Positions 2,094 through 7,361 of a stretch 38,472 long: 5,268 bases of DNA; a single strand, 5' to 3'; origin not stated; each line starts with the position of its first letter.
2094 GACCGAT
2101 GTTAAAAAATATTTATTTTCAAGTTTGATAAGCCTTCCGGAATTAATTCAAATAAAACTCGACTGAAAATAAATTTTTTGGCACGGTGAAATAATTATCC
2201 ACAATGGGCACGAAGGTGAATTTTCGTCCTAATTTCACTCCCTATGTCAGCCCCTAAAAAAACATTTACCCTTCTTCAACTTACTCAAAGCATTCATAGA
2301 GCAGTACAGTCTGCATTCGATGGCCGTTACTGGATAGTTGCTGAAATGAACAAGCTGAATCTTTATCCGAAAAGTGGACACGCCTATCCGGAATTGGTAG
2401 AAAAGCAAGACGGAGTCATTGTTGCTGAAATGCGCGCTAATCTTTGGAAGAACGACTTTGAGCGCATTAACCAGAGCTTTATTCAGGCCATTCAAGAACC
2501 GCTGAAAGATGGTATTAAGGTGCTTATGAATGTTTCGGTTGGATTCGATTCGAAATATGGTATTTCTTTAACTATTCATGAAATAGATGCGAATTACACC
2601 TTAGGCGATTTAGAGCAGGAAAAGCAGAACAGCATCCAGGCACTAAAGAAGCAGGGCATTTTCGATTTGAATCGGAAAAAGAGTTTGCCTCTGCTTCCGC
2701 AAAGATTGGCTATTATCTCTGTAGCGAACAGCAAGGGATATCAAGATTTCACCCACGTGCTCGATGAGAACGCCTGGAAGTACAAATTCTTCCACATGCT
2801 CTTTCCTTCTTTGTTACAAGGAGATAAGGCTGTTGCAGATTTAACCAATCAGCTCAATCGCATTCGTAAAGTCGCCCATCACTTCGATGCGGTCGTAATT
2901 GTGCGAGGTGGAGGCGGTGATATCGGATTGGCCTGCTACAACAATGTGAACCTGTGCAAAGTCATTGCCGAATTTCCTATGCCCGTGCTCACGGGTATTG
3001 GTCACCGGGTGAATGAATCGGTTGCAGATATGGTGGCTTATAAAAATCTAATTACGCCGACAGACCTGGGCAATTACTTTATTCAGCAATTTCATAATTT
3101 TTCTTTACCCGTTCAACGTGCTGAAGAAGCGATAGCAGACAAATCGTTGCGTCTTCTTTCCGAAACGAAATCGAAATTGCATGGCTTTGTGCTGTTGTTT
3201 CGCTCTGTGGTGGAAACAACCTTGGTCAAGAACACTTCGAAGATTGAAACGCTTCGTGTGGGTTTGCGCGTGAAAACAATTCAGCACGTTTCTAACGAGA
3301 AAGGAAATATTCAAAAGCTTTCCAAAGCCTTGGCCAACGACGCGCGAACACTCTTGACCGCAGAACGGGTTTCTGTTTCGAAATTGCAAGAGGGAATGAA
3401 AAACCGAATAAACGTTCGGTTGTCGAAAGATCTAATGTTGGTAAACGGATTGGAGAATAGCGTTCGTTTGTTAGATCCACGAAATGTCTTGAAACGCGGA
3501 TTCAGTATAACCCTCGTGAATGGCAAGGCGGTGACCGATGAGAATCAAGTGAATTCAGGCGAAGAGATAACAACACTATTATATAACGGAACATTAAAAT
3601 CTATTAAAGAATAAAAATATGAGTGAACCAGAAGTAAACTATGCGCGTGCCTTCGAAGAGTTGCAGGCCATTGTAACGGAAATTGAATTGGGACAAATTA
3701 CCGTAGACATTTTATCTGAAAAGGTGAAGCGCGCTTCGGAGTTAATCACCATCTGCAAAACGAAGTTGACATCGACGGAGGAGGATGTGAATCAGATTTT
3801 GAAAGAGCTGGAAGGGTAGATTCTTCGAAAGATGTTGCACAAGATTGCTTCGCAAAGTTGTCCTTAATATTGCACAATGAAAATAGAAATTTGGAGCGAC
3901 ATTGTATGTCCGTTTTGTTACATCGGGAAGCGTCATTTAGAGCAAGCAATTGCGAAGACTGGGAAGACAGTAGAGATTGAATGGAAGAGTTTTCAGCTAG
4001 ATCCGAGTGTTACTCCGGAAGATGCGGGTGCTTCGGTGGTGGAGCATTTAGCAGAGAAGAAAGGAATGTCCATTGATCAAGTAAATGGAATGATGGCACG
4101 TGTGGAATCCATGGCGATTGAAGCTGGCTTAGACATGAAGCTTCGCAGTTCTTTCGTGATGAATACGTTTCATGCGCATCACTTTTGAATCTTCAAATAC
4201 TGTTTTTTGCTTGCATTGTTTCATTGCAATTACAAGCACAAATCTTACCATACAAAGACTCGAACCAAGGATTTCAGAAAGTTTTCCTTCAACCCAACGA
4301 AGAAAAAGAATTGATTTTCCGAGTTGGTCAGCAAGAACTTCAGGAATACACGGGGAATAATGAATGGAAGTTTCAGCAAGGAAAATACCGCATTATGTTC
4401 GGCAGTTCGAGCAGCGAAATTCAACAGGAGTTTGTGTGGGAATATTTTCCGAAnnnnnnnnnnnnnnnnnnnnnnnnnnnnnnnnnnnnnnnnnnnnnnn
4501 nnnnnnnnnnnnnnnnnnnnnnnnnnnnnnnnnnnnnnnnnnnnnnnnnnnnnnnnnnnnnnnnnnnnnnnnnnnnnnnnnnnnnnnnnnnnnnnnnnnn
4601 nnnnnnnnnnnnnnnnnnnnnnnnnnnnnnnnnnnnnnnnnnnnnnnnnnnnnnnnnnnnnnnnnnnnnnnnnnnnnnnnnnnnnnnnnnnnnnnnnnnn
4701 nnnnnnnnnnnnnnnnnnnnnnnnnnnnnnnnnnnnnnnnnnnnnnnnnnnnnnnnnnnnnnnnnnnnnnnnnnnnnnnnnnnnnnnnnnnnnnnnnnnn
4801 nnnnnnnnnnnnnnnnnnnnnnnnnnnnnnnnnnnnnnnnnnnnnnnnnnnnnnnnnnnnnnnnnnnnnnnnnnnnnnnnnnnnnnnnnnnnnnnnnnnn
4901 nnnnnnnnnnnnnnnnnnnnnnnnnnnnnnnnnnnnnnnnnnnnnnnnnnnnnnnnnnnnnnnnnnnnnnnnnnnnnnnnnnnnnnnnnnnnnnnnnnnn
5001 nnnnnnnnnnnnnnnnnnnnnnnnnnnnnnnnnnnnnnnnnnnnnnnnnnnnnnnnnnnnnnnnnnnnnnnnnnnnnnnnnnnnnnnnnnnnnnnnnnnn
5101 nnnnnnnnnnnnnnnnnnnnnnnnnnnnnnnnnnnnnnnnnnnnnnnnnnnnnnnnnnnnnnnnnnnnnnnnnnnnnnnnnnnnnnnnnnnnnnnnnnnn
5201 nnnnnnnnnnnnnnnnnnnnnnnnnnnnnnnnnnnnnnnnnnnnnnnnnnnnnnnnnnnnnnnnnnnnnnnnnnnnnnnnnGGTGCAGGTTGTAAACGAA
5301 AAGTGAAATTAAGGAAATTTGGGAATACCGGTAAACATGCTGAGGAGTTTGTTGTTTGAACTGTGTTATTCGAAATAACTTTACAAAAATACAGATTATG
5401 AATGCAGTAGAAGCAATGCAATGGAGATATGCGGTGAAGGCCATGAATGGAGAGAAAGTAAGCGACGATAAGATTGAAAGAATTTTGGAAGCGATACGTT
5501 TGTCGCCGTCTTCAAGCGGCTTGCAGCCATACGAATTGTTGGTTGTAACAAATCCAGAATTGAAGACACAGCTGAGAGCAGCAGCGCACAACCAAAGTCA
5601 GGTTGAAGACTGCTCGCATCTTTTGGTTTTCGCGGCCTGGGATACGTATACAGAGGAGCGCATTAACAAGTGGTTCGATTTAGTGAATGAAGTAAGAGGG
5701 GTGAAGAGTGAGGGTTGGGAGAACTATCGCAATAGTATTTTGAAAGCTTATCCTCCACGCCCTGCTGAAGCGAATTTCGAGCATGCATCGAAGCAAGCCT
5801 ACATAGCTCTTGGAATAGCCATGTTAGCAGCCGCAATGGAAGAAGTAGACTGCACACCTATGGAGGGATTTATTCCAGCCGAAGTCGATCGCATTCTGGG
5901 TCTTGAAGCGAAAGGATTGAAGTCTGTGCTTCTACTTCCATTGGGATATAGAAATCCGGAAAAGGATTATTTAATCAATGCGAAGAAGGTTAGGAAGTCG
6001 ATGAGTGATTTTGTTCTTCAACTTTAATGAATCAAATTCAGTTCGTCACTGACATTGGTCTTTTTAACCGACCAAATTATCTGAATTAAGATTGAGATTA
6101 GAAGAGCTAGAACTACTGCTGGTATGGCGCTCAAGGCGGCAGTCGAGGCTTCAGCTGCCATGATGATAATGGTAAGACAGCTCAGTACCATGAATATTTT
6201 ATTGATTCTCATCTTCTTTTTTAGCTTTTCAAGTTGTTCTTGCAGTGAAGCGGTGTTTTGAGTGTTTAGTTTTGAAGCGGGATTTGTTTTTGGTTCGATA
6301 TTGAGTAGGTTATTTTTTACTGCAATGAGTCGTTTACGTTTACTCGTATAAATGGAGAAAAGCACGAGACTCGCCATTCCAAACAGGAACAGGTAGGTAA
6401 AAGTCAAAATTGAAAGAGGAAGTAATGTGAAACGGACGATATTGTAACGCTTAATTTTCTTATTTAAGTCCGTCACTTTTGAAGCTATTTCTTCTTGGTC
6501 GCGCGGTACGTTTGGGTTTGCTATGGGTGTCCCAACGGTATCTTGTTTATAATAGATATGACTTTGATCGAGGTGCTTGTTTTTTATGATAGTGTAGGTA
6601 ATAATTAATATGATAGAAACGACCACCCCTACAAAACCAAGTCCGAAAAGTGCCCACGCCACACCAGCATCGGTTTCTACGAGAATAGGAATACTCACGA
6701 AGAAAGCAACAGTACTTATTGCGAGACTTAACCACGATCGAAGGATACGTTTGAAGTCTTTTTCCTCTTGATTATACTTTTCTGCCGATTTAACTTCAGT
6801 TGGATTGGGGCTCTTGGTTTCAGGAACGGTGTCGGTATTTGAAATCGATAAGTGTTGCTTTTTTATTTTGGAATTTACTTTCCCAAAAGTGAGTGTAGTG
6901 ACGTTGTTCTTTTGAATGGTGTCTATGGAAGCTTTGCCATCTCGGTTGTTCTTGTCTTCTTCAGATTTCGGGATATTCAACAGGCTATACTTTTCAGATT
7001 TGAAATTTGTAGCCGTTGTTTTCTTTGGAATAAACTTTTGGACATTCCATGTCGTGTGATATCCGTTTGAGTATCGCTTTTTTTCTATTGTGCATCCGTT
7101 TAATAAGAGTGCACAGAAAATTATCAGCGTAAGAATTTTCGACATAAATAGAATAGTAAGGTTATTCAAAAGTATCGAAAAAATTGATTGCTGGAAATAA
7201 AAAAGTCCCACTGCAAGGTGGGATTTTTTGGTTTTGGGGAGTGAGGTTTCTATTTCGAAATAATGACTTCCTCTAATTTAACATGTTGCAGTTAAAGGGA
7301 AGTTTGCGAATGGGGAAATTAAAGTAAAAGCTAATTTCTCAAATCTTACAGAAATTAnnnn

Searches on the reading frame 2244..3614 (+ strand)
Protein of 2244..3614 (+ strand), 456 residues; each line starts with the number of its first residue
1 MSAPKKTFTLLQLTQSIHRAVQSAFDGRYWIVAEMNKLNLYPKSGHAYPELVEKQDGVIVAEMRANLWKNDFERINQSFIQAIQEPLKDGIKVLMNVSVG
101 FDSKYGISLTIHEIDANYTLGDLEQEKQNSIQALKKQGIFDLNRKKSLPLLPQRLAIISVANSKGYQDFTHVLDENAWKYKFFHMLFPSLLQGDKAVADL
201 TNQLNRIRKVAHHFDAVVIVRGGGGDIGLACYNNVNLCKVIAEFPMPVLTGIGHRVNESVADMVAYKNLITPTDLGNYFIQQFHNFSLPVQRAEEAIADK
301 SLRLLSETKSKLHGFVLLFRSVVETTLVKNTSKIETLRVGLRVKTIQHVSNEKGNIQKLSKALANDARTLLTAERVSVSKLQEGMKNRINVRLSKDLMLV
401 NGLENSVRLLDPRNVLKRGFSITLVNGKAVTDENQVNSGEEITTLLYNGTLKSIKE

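Call 69: search_protein_families(library=pfam, proteins=[window:2244-3614:+], max_evalue=0.001)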
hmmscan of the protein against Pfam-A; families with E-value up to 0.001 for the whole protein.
window:2244-3614:+ (456 aa): 2 families
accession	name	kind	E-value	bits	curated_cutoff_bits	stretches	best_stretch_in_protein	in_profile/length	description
PF02601.20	Exonuc_VII_L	-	3.4e-57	194.8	35.9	1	139-453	1-314/315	Exonuclease VII, large subunit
PF13742.12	tRNA_anti_2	-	3e-14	53.4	27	1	9-115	2-95/95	OB-fold nucleic acid binding domain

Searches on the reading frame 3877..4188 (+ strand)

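Call 69: search_protein_families(library=pfam, proteins=[window:3877-4188:+], max_evalue=0.001)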
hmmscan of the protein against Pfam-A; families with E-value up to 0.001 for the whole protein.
window:3877-4188:+ (103 aa): 1 family
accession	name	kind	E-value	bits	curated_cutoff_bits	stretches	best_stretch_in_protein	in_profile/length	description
PF01323.26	DSBA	-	9.6e-17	61.8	25.6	1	3-102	2-90/191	DSBA-like thioredoxin domain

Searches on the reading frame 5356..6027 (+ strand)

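Call 69: search_protein_families(library=pfam, proteins=[window:5356-6027:+], max_evalue=0.001)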
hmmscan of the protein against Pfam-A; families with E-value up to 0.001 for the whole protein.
window:5356-6027:+ (223 aa): 1 family
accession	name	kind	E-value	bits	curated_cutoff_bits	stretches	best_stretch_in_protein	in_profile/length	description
PF00881.29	Nitroreductase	-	8.8e-24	85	23.5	1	22-198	2-167/167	Nitroreductase family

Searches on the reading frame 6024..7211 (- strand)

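Call 5: search_protein_families(library=pfam, proteins=[window:6024-7211:-], max_evalue=0.1)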
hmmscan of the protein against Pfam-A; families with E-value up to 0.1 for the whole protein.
window:6024-7211:- (395 aa): 2 families
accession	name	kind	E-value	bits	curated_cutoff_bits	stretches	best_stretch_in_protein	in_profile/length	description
PF03616.19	Glt_symporter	-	0.0054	15.9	26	1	308-386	193-271/368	Sodium/glutamate symporter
PF20990.2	DUF2207_C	-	0.0091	16.2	33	1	77-208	59-188/247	Predicted membrane protein (DUF2207) C-terminal domain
